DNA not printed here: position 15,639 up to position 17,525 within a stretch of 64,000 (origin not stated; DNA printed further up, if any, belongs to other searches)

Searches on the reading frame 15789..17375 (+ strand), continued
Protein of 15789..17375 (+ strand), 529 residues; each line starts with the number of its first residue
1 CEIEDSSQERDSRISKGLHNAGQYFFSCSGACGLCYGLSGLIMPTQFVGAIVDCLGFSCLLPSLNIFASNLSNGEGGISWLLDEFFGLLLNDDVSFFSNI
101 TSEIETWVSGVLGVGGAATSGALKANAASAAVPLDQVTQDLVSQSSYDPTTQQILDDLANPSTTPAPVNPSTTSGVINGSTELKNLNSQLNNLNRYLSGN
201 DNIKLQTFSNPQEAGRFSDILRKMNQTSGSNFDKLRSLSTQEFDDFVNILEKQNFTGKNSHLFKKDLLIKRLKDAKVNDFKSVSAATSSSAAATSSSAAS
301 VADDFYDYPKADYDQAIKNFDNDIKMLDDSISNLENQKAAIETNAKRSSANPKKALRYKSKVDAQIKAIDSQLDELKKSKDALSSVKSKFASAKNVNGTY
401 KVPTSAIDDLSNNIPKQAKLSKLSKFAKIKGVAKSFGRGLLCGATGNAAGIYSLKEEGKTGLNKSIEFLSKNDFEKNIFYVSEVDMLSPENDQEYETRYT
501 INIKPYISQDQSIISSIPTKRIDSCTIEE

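Call 75: fold_search(model_id=the predicted structure, library=pdb)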
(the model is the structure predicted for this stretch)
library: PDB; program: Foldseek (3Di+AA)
matches with E <= 10: 208; with E <= 0.001: 0
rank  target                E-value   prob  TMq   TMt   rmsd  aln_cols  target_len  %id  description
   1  9c3i_S                1.5e-01  0.38  0.10  0.20  15.1       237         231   13  Rebuilt CNOT3/tRNA-LEU structure (released 2024-12-04)
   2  6wty_D                2.2e-01  0.57  0.16  0.25  24.8       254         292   16  Plasmodium vivax reticulocyte binding protein 2b (PvRBP2b) bound to human monoclonal antibody 253245 (released 2021-01-27)
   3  9c3h_SB               2.4e-01  0.38  0.14  0.24  15.4       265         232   13  Structure of the CNOT3-bound human 80S ribosome with tRNA-ARG in the P-site. (released 2024-12-04)
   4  6bpc_D                3.3e-01  0.47  0.15  0.25  24.0       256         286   15  Plasmodium vivax reticulocyte binding protein 2b (PvRBP2b) bound to monoclonal antibody 4F7 (released 2018-06-20)
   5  6wqo_A                3.5e-01  0.35  0.15  0.25  24.4       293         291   14  Plasmodium vivax reticulocyte binding protein 2b (PvRBP2b) bound to human monoclonal antibody 283284 (released 2021-01-27)
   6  6wn1_A                5.2e-01  0.28  0.16  0.25  24.1       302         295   15  Plasmodium vivax reticulocyte binding protein 2b (PvRBP2b) bound to human monoclonal antibody 241242 (released 2021-01-27)
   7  6wqo_D                5.8e-01  0.33  0.15  0.24  24.3       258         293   14  Plasmodium vivax reticulocyte binding protein 2b (PvRBP2b) bound to human monoclonal antibody 283284 (released 2021-01-27)
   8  9dzc_A                6.1e-01  0.35  0.16  0.25  24.0       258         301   12  PvRBP2b N-terminal domain stabilised mutant WHT2483 (released 2025-02-26)
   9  6wtu_A                6.1e-01  0.20  0.15  0.23  24.0       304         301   15  Plasmodium vivax reticulocyte binding protein 2b (PvRBP2b) bound to human monoclonal antibody 273264 (released 2021-01-27)
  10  9evs_D                6.4e-01  0.16  0.10  0.12  36.6       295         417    9  Structure of the flowering plant mitoribosome with P-site tRNA (released 2025-09-03)
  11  6zbf_A                6.4e-01  0.07  0.10  0.10  31.7       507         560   10  Merozoite surface protein 1 (MSP-1) from Plasmodium falciparum, alternative conformation 3 (released 2021-05-19)
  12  5nen_B                7.9e-01  0.47  0.15  0.35  24.0       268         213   10  Crystal structure of the soluble domain of LipC, a membrane fusion protein of a type I secretion system (released 2017-11-22)
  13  8f7n                  7.9e-01  0.09  0.10  0.14  31.1       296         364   11  Crystal structure of chemoreceptor McpZ ligand sensing domain (released 2023-07-05)
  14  5nnv_B                8.3e-01  0.35  0.14  0.31  30.0       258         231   14  Structure of a Bacillus subtilis Smc coiled coil middle fragment (released 2017-06-21)
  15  6wno_D                9.7e-01  0.21  0.15  0.23  24.1       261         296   15  Plasmodium vivax reticulocyte binding protein 2b (PvRBP2b) bound to human monoclonal antibody 243244 (released 2021-01-27)
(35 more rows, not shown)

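Call 85: find_encoding_contigs(protein=P0003, flank=6000, max_places=4)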
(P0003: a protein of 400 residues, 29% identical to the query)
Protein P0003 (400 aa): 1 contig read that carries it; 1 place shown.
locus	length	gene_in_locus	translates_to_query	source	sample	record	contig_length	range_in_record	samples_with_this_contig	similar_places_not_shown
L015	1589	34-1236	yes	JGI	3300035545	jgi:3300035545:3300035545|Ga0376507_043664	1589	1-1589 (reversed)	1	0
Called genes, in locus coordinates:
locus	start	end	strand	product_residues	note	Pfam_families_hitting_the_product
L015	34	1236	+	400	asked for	-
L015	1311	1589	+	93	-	?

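Call 86: find_encoding_contigs(protein=P0002, flank=6000, max_places=3)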
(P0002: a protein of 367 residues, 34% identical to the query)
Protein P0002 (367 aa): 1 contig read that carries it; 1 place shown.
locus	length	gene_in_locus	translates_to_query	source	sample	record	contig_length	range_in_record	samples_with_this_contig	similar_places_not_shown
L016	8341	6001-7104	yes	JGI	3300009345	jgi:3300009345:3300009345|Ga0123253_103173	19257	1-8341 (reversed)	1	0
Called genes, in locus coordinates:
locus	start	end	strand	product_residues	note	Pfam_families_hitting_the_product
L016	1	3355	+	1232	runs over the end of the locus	-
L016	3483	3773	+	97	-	-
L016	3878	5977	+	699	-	-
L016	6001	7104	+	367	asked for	-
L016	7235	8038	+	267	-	-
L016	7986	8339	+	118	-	?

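Call 87: find_encoding_contigs(protein=P0006, flank=6000, max_places=3)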
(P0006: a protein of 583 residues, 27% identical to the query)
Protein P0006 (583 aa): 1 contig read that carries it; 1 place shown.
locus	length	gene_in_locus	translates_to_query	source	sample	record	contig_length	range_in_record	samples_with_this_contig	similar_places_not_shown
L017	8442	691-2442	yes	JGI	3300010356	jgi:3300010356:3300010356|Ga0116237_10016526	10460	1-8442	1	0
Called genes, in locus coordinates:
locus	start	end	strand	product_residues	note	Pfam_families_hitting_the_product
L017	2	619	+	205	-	?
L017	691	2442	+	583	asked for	-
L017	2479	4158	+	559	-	-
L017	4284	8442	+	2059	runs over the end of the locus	?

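Call 88: find_encoding_contigs(protein=P0007, flank=6000, max_places=3)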
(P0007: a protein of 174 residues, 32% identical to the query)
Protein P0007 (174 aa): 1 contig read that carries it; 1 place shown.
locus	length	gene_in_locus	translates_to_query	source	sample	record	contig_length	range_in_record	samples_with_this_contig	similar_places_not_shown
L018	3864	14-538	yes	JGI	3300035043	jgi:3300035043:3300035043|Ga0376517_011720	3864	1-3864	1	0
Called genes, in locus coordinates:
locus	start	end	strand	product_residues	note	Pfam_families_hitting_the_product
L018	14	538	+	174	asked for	-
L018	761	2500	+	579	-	-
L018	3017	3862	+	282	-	?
